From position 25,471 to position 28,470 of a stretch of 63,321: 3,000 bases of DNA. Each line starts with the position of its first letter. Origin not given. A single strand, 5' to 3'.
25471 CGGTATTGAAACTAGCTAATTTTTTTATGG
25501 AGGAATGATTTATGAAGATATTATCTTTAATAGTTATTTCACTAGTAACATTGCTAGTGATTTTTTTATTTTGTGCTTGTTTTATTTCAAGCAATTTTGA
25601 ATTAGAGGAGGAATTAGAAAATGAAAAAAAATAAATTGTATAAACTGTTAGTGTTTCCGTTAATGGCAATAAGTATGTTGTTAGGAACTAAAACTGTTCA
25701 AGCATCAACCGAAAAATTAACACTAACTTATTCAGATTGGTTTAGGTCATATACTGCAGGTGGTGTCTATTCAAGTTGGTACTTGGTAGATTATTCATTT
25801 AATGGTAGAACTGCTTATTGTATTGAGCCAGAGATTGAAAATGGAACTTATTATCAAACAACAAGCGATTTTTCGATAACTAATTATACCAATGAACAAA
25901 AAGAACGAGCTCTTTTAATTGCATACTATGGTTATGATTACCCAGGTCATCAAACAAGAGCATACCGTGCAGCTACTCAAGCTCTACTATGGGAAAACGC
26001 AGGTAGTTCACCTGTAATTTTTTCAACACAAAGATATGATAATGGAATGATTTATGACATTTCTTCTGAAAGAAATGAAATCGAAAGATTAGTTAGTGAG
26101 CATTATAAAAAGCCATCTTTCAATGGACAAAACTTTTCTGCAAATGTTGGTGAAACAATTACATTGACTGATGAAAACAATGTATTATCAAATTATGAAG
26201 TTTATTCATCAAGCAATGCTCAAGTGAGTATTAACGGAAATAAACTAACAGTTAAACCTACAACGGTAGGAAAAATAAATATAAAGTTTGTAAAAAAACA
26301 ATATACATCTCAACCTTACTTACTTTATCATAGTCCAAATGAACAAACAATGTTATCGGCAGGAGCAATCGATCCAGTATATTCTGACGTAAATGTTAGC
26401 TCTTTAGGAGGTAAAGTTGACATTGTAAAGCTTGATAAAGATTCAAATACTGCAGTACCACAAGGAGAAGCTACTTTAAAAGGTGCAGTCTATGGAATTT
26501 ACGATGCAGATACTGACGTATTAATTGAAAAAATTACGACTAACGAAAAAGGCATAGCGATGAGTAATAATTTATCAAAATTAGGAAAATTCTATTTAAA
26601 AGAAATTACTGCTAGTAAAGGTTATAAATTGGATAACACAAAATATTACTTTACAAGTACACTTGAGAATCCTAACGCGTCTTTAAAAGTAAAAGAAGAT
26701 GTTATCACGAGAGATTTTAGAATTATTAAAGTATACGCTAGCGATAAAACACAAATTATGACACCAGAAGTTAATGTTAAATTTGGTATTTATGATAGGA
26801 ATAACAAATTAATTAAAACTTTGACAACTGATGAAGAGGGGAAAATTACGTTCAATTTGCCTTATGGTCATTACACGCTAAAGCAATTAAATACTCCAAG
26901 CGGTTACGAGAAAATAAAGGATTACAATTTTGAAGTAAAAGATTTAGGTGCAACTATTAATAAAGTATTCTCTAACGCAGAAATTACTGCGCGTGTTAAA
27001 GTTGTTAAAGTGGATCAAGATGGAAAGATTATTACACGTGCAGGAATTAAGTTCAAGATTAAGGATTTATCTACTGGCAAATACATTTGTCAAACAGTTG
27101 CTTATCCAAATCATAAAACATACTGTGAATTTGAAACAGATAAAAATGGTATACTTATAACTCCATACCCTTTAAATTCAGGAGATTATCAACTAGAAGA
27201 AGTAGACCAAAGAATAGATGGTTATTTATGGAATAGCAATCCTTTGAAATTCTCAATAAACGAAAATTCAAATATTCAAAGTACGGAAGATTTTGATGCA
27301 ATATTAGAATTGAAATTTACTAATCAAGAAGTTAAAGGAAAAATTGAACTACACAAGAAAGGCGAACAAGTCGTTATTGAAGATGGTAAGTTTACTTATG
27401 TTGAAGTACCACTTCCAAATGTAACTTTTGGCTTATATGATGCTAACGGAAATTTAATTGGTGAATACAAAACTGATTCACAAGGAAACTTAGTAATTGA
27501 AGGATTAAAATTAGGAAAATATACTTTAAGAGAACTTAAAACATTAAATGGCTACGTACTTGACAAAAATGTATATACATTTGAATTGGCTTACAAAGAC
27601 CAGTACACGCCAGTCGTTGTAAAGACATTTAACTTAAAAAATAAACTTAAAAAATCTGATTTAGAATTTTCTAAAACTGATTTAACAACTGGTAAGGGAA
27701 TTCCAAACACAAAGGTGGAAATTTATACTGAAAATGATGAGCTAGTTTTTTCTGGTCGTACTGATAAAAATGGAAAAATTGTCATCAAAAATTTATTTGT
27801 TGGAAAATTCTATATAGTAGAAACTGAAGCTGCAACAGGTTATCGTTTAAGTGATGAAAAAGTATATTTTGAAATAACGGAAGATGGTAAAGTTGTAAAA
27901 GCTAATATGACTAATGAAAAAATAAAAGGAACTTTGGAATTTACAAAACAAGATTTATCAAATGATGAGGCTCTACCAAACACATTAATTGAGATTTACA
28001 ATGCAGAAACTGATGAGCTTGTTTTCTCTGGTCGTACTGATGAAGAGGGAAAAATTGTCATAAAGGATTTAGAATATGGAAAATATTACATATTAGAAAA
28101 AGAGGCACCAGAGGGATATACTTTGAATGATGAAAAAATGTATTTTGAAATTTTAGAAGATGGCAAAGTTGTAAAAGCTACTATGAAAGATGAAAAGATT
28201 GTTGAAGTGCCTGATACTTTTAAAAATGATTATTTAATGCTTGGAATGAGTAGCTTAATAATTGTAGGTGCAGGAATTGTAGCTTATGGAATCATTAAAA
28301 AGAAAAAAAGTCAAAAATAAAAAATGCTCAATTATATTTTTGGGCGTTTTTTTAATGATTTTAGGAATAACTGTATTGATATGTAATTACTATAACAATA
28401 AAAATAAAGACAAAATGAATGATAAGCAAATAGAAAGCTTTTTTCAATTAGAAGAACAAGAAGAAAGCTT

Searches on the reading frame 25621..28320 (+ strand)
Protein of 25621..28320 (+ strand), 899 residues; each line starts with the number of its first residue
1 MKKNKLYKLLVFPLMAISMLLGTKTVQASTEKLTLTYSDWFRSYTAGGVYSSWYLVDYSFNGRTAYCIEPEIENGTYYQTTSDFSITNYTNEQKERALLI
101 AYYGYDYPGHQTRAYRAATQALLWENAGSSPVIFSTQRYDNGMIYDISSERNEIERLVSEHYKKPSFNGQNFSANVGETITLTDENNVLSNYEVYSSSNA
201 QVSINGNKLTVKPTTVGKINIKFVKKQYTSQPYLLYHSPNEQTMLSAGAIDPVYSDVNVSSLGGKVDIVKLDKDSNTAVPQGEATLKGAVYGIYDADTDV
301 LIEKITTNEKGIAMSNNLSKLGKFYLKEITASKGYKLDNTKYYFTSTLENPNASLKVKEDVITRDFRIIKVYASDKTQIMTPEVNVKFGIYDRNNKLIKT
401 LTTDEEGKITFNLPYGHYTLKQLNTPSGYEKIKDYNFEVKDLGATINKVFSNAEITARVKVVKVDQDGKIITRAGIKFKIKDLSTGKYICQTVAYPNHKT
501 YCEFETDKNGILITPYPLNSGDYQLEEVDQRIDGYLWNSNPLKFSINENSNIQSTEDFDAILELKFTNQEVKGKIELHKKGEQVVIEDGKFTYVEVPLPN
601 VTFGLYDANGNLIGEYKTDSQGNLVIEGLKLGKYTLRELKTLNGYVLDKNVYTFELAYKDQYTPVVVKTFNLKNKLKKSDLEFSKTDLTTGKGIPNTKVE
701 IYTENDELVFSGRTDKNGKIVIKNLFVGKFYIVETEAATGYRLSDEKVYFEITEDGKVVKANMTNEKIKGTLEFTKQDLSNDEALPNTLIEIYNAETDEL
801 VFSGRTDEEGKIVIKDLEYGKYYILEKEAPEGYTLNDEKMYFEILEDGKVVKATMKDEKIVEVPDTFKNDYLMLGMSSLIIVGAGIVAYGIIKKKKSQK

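Call 13: search_protein_families(library=pfam, proteins=[window:25621-28320:+], max_evalue=0.001)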
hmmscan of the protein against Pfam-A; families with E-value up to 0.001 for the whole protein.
window:25621-28320:+ (899 aa): 9 families
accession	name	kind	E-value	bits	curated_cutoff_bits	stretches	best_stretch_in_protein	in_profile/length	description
PF17802.7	SpaA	-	3.3e-88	290.4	23.1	6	770-859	1-91/91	Prealbumin-like fold domain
PF11974.14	bMG3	-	1.4e-20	73.6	34.9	1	675-725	9-59/103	Bacterial alpha-2-macroglobulin MG3 domain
PF17210.9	SdrD_B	-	3e-18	66.5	29.7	1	691-782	21-109/112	SdrD B-like domain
PF13620.12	CarboxypepD_reg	-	3.7e-13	50.1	32.3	0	687-732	8-52/82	Carboxypeptidase regulatory-like domain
PF08341.16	TED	-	5.7e-06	27.1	22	1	64-127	1-70/102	Thioester domain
PF20098.4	DUF6488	-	5.5e-05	23.5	27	0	727-765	76-109/110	Family of unknown function (DUF6488)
PF17936.7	Big_6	-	0.00051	20.7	27.6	0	684-722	11-50/83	Bacterial Ig domain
PF02369.22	Big_1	-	0.0008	19.9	34.9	0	369-413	21-66/93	Bacterial Ig-like domain (group 1)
PF20610.3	TED_2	-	0.00095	19.6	27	0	41-115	16-75/131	Thioester domain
